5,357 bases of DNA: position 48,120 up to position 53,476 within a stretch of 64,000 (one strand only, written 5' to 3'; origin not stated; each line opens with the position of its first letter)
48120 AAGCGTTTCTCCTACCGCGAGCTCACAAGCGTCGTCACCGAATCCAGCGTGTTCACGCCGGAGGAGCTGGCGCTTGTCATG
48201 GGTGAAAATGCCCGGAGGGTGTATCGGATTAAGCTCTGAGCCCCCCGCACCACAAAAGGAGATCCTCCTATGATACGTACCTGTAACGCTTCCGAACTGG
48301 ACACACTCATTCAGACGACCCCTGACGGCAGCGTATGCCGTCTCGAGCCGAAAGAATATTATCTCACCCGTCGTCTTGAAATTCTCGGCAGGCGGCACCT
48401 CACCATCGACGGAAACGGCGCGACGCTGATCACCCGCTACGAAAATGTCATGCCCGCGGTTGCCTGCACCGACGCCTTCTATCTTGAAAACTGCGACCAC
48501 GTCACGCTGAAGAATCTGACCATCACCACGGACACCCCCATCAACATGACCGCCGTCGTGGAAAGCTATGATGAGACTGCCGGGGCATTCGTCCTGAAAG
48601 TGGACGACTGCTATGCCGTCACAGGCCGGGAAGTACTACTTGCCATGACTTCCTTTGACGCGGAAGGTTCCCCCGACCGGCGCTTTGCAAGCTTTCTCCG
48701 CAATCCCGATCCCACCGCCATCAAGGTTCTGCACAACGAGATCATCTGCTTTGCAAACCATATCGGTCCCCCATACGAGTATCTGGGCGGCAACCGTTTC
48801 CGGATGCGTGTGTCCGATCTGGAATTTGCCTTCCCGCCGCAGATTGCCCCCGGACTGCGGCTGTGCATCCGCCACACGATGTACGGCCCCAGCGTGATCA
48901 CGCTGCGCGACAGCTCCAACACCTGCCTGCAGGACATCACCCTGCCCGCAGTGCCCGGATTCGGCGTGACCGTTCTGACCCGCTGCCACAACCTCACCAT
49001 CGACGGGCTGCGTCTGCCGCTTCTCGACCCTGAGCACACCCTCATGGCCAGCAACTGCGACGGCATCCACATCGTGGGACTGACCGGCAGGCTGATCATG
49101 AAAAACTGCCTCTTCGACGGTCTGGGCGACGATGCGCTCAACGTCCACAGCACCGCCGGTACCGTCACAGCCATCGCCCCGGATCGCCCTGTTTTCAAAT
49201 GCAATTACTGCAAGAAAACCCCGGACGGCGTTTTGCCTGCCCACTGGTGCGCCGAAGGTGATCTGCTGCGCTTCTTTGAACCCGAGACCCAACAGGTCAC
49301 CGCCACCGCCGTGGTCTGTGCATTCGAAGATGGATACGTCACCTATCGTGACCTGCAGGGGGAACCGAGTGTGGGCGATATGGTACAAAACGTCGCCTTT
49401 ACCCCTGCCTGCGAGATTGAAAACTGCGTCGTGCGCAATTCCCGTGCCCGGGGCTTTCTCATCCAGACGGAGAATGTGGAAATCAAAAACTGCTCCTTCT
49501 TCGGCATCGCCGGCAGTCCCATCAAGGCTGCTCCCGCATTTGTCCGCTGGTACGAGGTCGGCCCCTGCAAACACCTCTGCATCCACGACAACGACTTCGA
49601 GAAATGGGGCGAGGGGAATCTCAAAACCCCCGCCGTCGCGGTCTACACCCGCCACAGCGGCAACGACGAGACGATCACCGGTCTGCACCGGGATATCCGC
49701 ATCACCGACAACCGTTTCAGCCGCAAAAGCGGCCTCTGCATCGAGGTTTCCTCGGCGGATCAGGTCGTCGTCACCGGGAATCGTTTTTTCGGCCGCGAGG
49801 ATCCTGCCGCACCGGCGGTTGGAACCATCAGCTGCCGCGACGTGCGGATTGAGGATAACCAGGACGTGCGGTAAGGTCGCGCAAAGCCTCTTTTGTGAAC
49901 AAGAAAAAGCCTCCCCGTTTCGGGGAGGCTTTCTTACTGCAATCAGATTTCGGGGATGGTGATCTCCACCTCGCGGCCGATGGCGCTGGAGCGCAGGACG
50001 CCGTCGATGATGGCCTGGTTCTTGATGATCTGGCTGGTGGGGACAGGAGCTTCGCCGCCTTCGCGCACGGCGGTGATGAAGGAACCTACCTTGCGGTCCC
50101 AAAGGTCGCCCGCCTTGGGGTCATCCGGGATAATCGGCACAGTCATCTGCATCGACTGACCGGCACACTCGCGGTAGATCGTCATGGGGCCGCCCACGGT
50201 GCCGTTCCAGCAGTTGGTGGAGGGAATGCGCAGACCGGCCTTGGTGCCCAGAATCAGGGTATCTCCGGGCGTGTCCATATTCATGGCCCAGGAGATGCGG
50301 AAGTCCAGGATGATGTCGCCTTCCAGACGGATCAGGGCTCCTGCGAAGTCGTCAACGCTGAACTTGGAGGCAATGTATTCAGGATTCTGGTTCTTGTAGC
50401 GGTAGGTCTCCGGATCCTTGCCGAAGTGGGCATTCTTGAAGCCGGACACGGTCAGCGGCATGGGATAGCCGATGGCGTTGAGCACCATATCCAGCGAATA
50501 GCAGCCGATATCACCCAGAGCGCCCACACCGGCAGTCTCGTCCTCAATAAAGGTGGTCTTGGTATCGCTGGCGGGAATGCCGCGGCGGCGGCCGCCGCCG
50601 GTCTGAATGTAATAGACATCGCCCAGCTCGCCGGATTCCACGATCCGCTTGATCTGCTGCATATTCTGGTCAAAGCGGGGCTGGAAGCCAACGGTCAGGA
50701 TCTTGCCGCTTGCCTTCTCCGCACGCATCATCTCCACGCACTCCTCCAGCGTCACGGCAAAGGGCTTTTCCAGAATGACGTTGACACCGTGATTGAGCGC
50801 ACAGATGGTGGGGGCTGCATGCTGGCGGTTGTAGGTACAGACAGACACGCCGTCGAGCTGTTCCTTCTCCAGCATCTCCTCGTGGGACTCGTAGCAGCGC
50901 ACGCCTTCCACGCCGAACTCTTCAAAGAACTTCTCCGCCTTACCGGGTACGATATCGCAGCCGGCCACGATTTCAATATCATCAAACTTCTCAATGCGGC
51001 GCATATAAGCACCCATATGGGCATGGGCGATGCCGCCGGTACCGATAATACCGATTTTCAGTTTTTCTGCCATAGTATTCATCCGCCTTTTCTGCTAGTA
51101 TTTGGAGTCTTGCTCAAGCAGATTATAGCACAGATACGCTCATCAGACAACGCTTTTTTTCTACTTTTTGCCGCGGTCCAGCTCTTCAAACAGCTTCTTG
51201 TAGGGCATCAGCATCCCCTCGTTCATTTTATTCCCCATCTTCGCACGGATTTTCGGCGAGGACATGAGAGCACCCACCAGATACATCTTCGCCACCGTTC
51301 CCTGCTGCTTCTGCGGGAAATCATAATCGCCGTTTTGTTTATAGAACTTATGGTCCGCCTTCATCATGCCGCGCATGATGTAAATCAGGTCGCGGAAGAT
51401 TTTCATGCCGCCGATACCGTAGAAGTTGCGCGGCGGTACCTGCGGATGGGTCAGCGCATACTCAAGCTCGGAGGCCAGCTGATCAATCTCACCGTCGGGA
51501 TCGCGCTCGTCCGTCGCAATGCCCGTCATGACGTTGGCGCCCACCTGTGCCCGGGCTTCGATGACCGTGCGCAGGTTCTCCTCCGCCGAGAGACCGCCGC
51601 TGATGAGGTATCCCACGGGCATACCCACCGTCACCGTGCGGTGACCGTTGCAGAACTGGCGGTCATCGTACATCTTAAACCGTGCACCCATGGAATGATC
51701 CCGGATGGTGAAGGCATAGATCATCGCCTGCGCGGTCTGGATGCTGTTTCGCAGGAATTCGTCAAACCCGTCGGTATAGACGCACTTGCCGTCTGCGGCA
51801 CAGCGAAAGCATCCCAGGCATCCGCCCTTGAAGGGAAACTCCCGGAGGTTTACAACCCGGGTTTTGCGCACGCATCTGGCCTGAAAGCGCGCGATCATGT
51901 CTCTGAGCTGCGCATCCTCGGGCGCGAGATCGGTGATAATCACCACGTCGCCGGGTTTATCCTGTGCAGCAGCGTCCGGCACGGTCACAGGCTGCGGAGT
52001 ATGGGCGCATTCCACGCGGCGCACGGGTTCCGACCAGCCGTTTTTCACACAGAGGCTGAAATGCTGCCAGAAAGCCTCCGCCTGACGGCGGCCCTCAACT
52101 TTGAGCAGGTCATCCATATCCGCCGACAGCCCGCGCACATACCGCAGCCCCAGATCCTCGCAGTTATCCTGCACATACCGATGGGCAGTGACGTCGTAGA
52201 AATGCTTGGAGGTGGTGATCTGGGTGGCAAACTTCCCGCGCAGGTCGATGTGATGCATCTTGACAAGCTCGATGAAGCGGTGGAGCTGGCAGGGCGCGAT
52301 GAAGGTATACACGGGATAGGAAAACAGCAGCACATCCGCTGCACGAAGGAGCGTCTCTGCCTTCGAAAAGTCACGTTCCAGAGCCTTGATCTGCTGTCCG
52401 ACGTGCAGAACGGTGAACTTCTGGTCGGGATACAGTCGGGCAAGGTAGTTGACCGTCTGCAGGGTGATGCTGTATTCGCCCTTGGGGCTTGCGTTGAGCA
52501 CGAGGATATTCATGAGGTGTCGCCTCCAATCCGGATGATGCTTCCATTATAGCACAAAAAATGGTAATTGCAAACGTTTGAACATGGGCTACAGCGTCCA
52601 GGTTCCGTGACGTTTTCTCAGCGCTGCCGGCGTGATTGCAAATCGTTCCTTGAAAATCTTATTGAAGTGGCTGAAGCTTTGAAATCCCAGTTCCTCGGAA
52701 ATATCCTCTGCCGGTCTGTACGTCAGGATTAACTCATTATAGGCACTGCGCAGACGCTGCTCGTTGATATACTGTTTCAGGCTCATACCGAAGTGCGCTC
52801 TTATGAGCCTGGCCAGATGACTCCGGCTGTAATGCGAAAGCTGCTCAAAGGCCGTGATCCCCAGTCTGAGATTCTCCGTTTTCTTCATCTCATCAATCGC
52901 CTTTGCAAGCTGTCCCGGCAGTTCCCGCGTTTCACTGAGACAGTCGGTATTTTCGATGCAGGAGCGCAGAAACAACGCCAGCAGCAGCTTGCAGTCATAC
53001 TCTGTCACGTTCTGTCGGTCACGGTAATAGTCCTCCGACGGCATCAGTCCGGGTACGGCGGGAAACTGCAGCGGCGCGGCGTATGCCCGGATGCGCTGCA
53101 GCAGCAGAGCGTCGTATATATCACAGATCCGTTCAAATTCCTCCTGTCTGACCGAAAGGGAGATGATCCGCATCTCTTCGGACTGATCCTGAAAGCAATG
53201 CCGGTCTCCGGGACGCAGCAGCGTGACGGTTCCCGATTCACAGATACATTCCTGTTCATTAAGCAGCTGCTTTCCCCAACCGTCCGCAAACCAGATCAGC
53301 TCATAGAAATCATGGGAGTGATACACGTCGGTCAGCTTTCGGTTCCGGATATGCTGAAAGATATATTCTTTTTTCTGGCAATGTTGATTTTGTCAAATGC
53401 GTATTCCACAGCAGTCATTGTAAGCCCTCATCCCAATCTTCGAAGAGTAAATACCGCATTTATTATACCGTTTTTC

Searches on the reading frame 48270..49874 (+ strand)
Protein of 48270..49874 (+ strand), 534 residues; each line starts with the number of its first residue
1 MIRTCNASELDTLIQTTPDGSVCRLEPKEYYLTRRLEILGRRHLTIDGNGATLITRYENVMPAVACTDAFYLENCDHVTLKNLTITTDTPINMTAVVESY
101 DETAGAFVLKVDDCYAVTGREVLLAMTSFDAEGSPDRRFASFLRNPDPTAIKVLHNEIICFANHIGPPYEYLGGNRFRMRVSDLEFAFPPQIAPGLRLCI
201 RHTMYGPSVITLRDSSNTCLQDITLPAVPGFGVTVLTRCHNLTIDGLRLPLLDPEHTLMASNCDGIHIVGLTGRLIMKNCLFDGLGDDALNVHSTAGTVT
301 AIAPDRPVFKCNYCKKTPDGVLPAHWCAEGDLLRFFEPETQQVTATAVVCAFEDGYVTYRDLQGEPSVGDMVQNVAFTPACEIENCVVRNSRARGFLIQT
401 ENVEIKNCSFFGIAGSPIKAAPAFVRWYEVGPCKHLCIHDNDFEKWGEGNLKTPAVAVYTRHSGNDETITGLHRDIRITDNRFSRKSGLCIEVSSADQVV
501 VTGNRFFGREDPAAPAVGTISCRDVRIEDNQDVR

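Call 30: search_protein_families(library=pfam, proteins=[window:48270-49874:+], max_evalue=0.001)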
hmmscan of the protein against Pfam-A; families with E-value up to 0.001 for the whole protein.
window:48270-49874:+ (534 aa): 3 families
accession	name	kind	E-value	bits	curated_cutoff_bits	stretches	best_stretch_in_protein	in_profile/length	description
PF13229.12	Beta_helix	-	2.5e-11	43.9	25.9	0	474-530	55-108/158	Right handed beta helix region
PF00295.23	Glyco_hydro_28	-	0.0003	20.4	22.9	0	207-300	91-176/324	Glycosyl hydrolases family 28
PF05048.19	NosD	-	0.00053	19.9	23.6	0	376-513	22-150/212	Periplasmic copper-binding protein (NosD)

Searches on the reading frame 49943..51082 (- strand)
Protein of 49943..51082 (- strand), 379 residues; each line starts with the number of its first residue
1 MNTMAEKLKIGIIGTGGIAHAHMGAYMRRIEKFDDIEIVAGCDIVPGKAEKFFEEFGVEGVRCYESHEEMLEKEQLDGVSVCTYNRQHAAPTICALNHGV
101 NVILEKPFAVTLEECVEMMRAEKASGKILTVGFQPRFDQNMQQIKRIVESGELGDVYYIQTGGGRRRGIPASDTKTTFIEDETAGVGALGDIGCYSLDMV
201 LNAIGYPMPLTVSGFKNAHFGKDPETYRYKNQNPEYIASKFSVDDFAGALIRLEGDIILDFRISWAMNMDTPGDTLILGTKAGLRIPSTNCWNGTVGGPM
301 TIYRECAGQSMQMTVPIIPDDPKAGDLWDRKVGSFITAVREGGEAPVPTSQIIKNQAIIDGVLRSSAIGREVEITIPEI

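Call 3: search_protein_families(library=pfam, proteins=[window:49943-51082:-], max_evalue=0.01)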
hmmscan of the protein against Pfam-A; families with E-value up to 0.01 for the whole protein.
window:49943-51082:- (379 aa): 4 families
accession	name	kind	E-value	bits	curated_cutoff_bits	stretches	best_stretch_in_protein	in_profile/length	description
PF01408.29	GFO_IDH_MocA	-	4.6e-28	98.7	24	1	8-133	1-120/120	Oxidoreductase family, NAD-binding Rossmann fold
PF22725.1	GFO_IDH_MocA_C3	-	2e-16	60.5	27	1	141-284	1-123/124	GFO/IDH/MocA C-terminal domain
PF02894.22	GFO_IDH_MocA_C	-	6.8e-10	39.5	22.9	1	145-374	1-218/218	Oxidoreductase family, C-terminal alpha/beta domain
PF03807.23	F420_oxidored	-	0.0079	17.2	21.6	0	9-72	1-58/94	NADP oxidoreductase coenzyme F420-dependent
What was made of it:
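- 49943..51082 (-): GFO/IDH/MocA sugar oxidoreductase. Context: the same kind of gene recurs beside short-clade GREs. Pfam (call 3).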

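Call 4: search_protein_families(library=ncbifam, proteins=[window:49943-51082:-], max_evalue=0.01)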
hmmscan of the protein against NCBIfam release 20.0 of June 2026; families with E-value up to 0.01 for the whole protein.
window:49943-51082:- (379 aa): 10 families
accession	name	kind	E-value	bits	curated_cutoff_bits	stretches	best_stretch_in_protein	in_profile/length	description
TIGR04380.1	myo_inos_iolG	equivalog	4.3e-26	91.6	355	1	7-160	1-149/330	inositol 2-dehydrogenase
NF052679.1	InsChiInosDhIolG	equivalog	1.1e-24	87.1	540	1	8-161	3-153/343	bifunctional inositol 2-dehydrogenase/D-chiro-inositol 1-dehydrogenase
NF040723.1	UDP-GlcNAcDh_Arch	equivalog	5.9e-24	85.1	450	1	8-161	1-146/302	UDP-N-acetylglucosamine 3-dehydrogenase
NF052479.1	LevoglcsnDh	equivalog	7e-19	67.8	650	1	6-203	2-201/386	levoglucosan dehydrogenase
NF008607.0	PRK11579.1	subfamily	1.2e-18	67.2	330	1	4-213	1-198/346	oxidoreductase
NF058561.1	BT_2158_fam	equivalog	2.7e-15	55.9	750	1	5-162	33-183/487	glycoside 3-dehydrogenase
NF007574.0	PRK10206.1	equivalog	4.5e-14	52.3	352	1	66-207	56-190/345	oxidoreductase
NF041392.1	XylDh_Gfo6_Halo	equivalog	2.9e-11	42.8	350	1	46-198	52-206/350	D-xylose 1-dehydrogenase Gfo6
NF058563.1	BT_2159_fam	equivalog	5.6e-11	42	650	1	9-159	2-146/350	disaccharide 3-dehydrogenase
TIGR03944.1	dehyd_SbnB_fam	equivalog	0.0045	16.1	326.9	1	6-87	131-210/327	2,3-diaminopropionate biosynthesis protein SbnB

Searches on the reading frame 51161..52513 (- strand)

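Call 3: search_protein_families(library=pfam, proteins=[window:51161-52513:-], max_evalue=0.01)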
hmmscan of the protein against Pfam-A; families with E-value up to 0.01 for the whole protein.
window:51161-52513:- (450 aa): 2 families
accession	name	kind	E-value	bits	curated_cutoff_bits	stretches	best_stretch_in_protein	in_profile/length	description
PF03358.20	FMN_red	-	4.5e-12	46.2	24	2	1-102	1-115/152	NADPH-dependent FMN reductase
PF02525.22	Flavodoxin_2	-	6.9e-09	36.1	27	1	1-84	1-103/198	Flavodoxin-like fold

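Call 4: search_protein_families(library=ncbifam, proteins=[window:51161-52513:-], max_evalue=0.01)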
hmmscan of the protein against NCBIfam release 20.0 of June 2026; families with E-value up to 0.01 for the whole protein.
window:51161-52513:- (450 aa): 2 families
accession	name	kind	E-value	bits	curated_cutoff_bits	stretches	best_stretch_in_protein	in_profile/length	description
NF038196.1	ferrodoxin_EFR1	subfamily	0.00062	19.9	75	0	41-133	24-110/242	EFR1 family ferrodoxin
NF003430.0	PRK04930.1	equivalog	0.0011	18.3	240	1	2-86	7-89/184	glutathione-regulated potassium-efflux system ancillary protein KefG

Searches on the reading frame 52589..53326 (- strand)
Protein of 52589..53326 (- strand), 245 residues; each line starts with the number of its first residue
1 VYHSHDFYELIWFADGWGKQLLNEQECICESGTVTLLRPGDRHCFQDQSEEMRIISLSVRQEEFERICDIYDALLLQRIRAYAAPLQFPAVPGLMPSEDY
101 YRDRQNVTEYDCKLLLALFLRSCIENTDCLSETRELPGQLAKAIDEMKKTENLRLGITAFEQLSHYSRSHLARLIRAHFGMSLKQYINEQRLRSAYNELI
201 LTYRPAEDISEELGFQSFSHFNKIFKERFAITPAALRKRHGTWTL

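Call 3: search_protein_families(library=pfam, proteins=[window:52589-53326:-], max_evalue=0.01)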
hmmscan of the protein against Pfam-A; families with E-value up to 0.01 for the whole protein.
window:52589-53326:- (245 aa): 3 families
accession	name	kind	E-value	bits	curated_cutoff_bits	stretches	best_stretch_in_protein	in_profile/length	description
PF12833.13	HTH_18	-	3.2e-19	69.4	33.6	1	165-239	6-80/80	Helix-turn-helix domain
PF00165.29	HTH_AraC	-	3.7e-12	46.5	26.6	2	207-238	12-42/42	Bacterial regulatory helix-turn-helix proteins, AraC family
PF02311.25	AraC_binding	-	3.8e-09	36.8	21.1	1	2-70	18-87/135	AraC-like ligand binding domain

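Call 4: search_protein_families(library=ncbifam, proteins=[window:52589-53326:-], max_evalue=0.01)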
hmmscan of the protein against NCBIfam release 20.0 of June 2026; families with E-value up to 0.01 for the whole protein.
window:52589-53326:- (245 aa): 27 families (the best 25 are shown)
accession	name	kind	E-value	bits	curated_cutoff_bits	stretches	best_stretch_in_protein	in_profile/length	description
NF010028.0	PRK13503.1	equivalog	5.7e-16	58.7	288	2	169-240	202-273/278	HTH-type transcriptional activator RhaS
NF007584.0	PRK10219.1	equivalog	2.3e-13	50.4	174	1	152-239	19-106/107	superoxide response transcriptional regulator SoxS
NF007633.0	PRK10296.1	equivalog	1.1e-12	48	264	1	3-240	40-275/280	transcriptional regulator ChbR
NF007860.0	PRK10572.1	equivalog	3.5e-12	45.8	208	1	113-240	160-285/292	arabinose operon transcriptional regulator AraC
NF012144.2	ramA_TF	equivalog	3.6e-12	46.7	180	1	154-240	21-107/108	RamA family antibiotic efflux transcriptional regulator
NF047455.1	TF_Staph_AryK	equivalog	1.3e-11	43.5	850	1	155-240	174-259/759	transcriptional regulator AryK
NF012228.1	RobA_TF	equivalog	1.6e-10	41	380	1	159-240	24-105/286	MDR efflux pump AcrAB transcriptional activator RobA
TIGR04094.1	adjacent_YSIRK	equivalog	3e-10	39.6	200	1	157-235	304-381/383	YSIRK-targeted surface antigen transcriptional regulator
NF011701.0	PRK15121.1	equivalog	6e-10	39.1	426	1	164-240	31-107/289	MDR efflux pump AcrAB transcriptional activator RobA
NF007243.0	PRK09685.1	equivalog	7e-10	38.8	199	1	24-240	89-302/303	transcriptional regulator FeaR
NF006902.0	PRK09393.1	equivalog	2.2e-09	37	425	1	138-241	220-323/327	transcriptional regulator FtrA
NF047788.1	TransRegPocR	equivalog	9.5e-09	34.9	500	1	151-240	204-291/296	transcriptional regulator PocR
NF010025.2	PRK13500.1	equivalog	2.8e-08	33.7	525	1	126-240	165-278/282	HTH-type transcriptional activator RhaR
NF040475.1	chlor_reg_RclR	equivalog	4.6e-08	32.7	400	1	107-239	144-278/284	reactive chlorine-specific transcriptional regulator RclR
NF010026.0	PRK13501.1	equivalog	7.6e-08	31.9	363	1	154-239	192-277/290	HTH-type transcriptional activator RhaR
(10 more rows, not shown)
